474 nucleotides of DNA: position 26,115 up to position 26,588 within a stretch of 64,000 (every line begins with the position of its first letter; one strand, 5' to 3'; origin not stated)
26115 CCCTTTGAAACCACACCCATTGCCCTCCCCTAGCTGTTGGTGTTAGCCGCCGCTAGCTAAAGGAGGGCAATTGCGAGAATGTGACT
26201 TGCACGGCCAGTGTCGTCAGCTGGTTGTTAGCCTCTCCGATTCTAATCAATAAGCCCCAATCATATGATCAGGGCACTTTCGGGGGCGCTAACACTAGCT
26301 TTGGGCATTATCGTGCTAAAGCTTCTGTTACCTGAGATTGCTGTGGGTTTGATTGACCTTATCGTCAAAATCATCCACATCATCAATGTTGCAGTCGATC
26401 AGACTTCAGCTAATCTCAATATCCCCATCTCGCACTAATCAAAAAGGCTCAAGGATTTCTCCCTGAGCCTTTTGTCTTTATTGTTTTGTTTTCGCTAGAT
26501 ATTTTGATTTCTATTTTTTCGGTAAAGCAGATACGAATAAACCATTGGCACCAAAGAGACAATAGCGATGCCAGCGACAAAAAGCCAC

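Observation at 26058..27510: SdpR/SdpI-like autorepressor-immunity module convergent with a promoter-driven small hydrophobic ORF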

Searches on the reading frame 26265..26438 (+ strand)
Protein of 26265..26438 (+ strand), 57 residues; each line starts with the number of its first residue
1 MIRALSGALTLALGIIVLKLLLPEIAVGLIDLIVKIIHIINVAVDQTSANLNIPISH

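Call 4: search_protein_families(library=pfam, proteins=[window:26265-26438:+], max_evalue=0.1)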
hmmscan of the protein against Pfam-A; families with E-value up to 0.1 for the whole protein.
window:26265-26438:+ (57 aa): 0 families

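Call 17: find_homologous_proteins(query=window:26265-26435:+, max_evalue=1)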
Query window:26265-26435:+ (57 aa): 1 proteins with E <= 1 among 1 candidates.
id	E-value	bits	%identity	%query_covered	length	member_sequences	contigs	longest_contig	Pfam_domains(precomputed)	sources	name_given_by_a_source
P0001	1.9e-22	95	95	100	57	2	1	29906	-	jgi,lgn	-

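Call 18: find_encoding_contigs(protein=P0001, flank=10000, max_places=10)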
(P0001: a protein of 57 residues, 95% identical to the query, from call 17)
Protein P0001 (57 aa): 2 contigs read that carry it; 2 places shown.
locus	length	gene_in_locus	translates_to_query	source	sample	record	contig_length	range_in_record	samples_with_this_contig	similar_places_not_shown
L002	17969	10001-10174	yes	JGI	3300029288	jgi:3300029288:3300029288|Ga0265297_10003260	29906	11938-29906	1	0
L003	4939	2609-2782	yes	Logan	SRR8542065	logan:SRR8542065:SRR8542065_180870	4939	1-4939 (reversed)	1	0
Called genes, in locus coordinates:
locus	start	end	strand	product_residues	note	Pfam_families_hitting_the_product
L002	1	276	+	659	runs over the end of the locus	PF03717:PBP_dimer, PF00905:Transpeptidase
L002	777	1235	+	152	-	PF03449:GreA_GreB_N, PF01272:GreA_GreB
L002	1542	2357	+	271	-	-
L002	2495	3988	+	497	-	PF01336:tRNA_anti-codon, PF00152:tRNA-synt_2, PF01409:tRNA-synt_2d (faint)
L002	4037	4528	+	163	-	PF02308:MgtC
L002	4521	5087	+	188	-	PF01966:HD (weak)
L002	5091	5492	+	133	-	PF01467:CTP_transf_like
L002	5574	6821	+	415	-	PF02403:Seryl_tRNA_N, PF00587:tRNA-synt_2b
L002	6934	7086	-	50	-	-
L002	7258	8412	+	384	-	PF01820:Dala_Dala_lig_N, PF02222:ATP-grasp, PF02786:CPSase_L_D2, PF07478:Dala_Dala_lig_C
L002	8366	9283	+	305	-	PF08478:POTRA_1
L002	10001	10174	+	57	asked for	-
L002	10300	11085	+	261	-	PF21349:RUBY_RBDX, PF02525:Flavodoxin_2, PF03358:FMN_red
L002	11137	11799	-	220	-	PF07853:DUF1648, PF13630:SdpI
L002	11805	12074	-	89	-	PF01022:HTH_5, PF12840:HTH_20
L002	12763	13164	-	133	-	-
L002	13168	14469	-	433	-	PF24568:CC_PcsB, PF01551:Peptidase_M23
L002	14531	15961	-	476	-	PF00749:tRNA-synt_1c, PF19269:Anticodon_2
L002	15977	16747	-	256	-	PF03808:Glyco_tran_WecG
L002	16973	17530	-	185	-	PF10469:AKAP7_NLS, PF02834:LigT_PEase, PF13563:2_5_RNA_ligase2, PF02834:LigT_PEase (weak)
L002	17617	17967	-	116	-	?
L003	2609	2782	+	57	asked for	-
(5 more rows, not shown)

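Call 32: search_protein_representatives(protein=window:26265-26435:+)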
Query: 57 residues. Proteins with E-value up to 0.001 (for the whole library): 12; up to 1e-10: 2; up to 1e-30: 0. The best 12 are listed.
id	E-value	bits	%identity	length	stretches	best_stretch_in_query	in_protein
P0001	5.9e-23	94.9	95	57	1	1-57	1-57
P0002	7.2e-12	60.5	67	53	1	1-51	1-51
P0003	1.1e-06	44.4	59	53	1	3-51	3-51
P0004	8.0e-05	38.6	51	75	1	1-49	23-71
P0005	2.0e-04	37.4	48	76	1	2-54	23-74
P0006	2.4e-04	37.1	46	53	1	1-50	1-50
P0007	3.8e-04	36.5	50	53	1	2-49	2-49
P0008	3.9e-04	36.5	42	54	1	1-48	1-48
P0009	5.0e-04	36.2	43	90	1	2-48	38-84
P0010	7.5e-04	35.6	48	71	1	1-48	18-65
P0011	7.6e-04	35.6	45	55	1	9-50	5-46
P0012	7.9e-04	35.6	49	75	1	3-47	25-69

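Call 37: find_related_loci(query=A4, collection=metagenome_contigs, flank=4000)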
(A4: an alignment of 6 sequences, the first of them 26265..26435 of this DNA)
Query A4 (57 aa) in metagenome_contigs; peptide patterns used: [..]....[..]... (x = any residue, [..] = any of these).
149 stretches matched a pattern; 14 encode a relative of the query (tblastn E <= 1e-3); 14 distinct loci.
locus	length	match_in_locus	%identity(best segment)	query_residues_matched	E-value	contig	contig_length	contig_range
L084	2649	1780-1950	100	1-57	3e-31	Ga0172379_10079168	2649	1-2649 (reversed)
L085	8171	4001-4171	95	1-57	1e-29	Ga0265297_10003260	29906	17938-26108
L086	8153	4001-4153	73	1-51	5e-21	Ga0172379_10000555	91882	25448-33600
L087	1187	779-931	69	1-51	4e-19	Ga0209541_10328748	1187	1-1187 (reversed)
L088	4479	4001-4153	67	1-51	2e-18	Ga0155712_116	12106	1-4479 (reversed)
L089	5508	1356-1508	67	1-51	2e-18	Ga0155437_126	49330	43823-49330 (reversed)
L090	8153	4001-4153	63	1-51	3e-17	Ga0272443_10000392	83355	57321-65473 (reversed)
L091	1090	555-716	57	1-54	5e-17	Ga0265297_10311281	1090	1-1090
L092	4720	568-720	67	1-51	1e-16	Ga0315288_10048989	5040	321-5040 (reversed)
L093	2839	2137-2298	57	1-54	5e-16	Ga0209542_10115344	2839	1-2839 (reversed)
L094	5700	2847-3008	59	1-54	2e-15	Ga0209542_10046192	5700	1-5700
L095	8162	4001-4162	59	1-54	2e-15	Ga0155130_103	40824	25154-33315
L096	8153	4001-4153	51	1-51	1e-12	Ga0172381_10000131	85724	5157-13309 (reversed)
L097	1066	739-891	51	1-51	3e-10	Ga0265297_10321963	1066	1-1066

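Call 43: find_encoding_contigs(protein=P0005, flank=5000, max_places=3)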
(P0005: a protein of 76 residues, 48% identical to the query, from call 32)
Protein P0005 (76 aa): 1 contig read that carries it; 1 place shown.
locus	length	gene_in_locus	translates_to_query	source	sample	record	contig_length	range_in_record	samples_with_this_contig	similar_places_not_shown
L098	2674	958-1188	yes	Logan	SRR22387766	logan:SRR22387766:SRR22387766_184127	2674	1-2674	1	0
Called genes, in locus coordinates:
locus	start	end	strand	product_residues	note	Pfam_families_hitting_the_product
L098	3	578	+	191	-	?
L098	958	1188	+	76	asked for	-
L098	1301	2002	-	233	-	PF01996:F420_ligase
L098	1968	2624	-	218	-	PF02592:Vut_1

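Call 44: find_encoding_contigs(protein=P0009, flank=5000, max_places=3)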
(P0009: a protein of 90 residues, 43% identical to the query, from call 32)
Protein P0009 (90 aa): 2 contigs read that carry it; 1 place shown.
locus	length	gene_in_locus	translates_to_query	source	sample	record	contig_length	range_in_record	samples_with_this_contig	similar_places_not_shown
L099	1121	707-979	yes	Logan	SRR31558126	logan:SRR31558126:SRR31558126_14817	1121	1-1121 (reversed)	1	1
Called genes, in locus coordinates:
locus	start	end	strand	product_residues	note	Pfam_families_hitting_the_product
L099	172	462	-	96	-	-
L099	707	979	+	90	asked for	-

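Call 45: find_encoding_contigs(protein=P0011, flank=5000, max_places=3)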
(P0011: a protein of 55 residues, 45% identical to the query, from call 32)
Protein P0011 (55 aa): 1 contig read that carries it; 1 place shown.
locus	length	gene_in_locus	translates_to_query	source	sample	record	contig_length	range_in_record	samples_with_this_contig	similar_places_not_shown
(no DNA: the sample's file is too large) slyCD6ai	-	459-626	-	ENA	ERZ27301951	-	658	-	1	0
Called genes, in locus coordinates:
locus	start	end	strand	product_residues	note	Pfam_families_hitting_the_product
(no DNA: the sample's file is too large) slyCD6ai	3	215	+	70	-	?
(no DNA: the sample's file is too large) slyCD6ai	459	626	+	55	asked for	-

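Call 56: search_protein_families(library=ncbifam, proteins=[window:26265-26438:+], max_evalue=0.01)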
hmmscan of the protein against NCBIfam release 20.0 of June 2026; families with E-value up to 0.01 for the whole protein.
window:26265-26438:+ (57 aa): 0 families

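Call 63: find_encoding_contigs(protein=P0007, flank=5000, max_places=2)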
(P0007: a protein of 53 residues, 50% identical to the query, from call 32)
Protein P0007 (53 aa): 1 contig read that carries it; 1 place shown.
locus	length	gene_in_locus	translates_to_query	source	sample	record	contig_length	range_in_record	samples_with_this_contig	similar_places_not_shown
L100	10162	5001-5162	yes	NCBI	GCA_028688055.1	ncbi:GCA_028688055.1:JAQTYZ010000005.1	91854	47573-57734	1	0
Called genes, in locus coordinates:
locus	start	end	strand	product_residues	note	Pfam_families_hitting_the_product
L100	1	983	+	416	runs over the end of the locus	PF02403:Seryl_tRNA_N, PF00587:tRNA-synt_2b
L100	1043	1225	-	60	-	-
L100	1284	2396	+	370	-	PF01168:Ala_racemase_N, PF00842:Ala_racemase_C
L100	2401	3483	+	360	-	PF01820:Dala_Dala_lig_N, PF01071:GARS_A (weak), PF02786:CPSase_L_D2, PF07478:Dala_Dala_lig_C, PF13535:ATP-grasp_4 (faint)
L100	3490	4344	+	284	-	-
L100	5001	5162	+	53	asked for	-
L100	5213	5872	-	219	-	PF07853:DUF1648, PF13630:SdpI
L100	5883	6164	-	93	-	PF01022:HTH_5, PF12840:HTH_20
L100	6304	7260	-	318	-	PF16656:Pur_ac_phosph_N (weak)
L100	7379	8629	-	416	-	PF24568:CC_PcsB (weak), PF01551:Peptidase_M23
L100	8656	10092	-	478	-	PF00749:tRNA-synt_1c, PF19269:Anticodon_2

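Call 64: find_encoding_contigs(protein=P0006, flank=5000, max_places=2)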
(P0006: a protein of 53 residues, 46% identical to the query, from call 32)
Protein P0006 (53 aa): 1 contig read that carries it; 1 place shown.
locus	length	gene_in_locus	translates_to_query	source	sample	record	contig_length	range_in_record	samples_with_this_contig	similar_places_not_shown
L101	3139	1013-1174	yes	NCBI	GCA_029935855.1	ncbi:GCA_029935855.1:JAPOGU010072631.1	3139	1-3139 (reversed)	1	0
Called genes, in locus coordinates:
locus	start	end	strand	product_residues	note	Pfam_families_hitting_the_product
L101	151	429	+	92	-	-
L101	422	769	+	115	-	PF02452:PemK_toxin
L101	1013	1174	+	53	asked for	-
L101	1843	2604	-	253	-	PF01978:TrmB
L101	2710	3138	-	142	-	?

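Call 65: find_encoding_contigs(protein=P0012, flank=5000, max_places=2)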
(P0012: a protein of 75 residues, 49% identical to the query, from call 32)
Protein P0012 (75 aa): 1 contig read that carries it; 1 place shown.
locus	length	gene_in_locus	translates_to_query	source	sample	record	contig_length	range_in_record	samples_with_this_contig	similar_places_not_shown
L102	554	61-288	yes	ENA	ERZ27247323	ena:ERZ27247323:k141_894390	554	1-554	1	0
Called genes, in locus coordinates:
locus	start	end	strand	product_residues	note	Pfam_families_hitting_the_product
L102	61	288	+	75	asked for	-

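Call 70: search_solved_structures(query=A9, max_evalue=10)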
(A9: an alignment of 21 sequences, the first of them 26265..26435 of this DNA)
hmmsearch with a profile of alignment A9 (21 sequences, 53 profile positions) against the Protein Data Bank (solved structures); distinct sequences matched with E-value up to 10: 14.
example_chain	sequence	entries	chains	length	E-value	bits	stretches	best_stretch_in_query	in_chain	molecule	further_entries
9b9g_I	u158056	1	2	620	0.00048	23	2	17-41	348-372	Protein phosphatase 3 catalytic subunit alpha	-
6e9t_B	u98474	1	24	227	0.43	13.6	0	23-41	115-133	DHF58 filament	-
5cwm_A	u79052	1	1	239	0.92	12.5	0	23-41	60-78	Designed helical repeat protein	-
7u0t_A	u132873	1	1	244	0.99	12.4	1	17-40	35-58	Serine/threonine-protein phosphatase 2B catalytic subunit gamma isoform,Calcineurin subuni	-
6e9v_Q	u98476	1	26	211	1.1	12.3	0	7-41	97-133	DHF79 filament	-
1mf8_A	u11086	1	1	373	1.4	12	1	17-41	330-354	CALMODULIN-DEPENDENT CALCINEURIN A SUBUNIT, ALPHA ISOFORM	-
1tco_A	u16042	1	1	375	1.4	12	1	17-41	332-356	SERINE/THREONINE PHOSPHATASE B2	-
2p6b_A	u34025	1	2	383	1.5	11.9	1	17-41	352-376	Calmodulin-dependent calcineurin A subunit alpha isoform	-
9bhc_C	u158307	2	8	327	1.9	11.5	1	7-22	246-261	Undecaprenyl-phosphate 4-deoxy-4-formamido-L-arabinose transferase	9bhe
1aui_A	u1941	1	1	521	2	11.5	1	17-41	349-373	SERINE/THREONINE PHOSPHATASE 2B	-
4orb_A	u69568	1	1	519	2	11.5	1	17-41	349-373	Serine/threonine-protein phosphatase 2B catalytic subunit alpha isoform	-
8vxh_A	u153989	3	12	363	2.3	11.3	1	7-22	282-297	Undecaprenyl-phosphate 4-deoxy-4-formamido-L-arabinose transferase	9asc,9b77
6e9y_A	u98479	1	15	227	5.1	10.1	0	23-40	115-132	DHF38 filament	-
6e9z_B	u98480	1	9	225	8.5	9.4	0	23-41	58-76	DHF119 filament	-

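Call 81: predict_structure(alignment_id=A3)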
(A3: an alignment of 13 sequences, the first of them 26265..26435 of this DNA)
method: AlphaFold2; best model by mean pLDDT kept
length: 57 residues; sequences in the alignment: 13
mean_pLDDT: 80.6   pTM: 0.45
mean pLDDT of the five models: 80.6, 79.5, 71.4, 71.3, 70.3
residues with pLDDT >= 90: 10; 70-90: 36; 50-70: 8; < 50: 3
segments of 3 or more residues with pLDDT < 50: none
pLDDT, mean of each block of 10 residues (from residue 1): 80 88 89 90 77 51
secondary structure, 60 per line:
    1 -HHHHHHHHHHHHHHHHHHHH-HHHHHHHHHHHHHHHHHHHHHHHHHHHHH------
elements in order: H2-21 H23-51

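Call 86: search_protein_families(library=phrogs, alignment_id=A9, max_evalue=0.1)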
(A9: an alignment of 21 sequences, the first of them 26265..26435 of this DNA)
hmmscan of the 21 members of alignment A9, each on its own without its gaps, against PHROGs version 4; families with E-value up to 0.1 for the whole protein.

A. member 1, window:26265-26435:+ (57 aa): 0 families

B. families by the number of members that match (of 21 scanned): 3 families
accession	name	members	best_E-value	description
phrog_35339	-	1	0.041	-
phrog_3051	-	1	0.046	-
phrog_25903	-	1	0.075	-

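Call 87: search_protein_families(library=pfam, alignment_id=A9, max_evalue=1)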
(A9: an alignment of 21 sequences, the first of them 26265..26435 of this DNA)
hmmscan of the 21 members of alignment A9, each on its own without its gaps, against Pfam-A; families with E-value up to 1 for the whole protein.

A. member 1, window:26265-26435:+ (57 aa): 0 families

B. families by the number of members that match (of 21 scanned): 3 families
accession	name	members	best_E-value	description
PF05562.16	WCOR413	1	0.0021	Cold acclimation protein WCOR413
PF23017.2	WIV_2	1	0.15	Tospovirus NSs-like, WIV_2 domain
PF02038.21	ATP1G1_PLM_MAT8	1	0.25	ATP1G1/PLM/MAT8 family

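Call 110: list_cluster_members(proteins=[window:26265-26435:+, window:27169-27435:-])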
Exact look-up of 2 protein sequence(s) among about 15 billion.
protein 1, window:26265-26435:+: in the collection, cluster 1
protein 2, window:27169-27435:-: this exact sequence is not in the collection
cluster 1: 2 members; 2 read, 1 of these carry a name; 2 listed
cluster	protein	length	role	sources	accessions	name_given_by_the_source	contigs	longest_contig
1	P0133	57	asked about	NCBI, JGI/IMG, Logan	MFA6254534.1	MAG: hypothetical protein WC675_00685 [Patescibacteria group bacterium] | hypothetical protein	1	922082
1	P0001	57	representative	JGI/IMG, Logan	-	-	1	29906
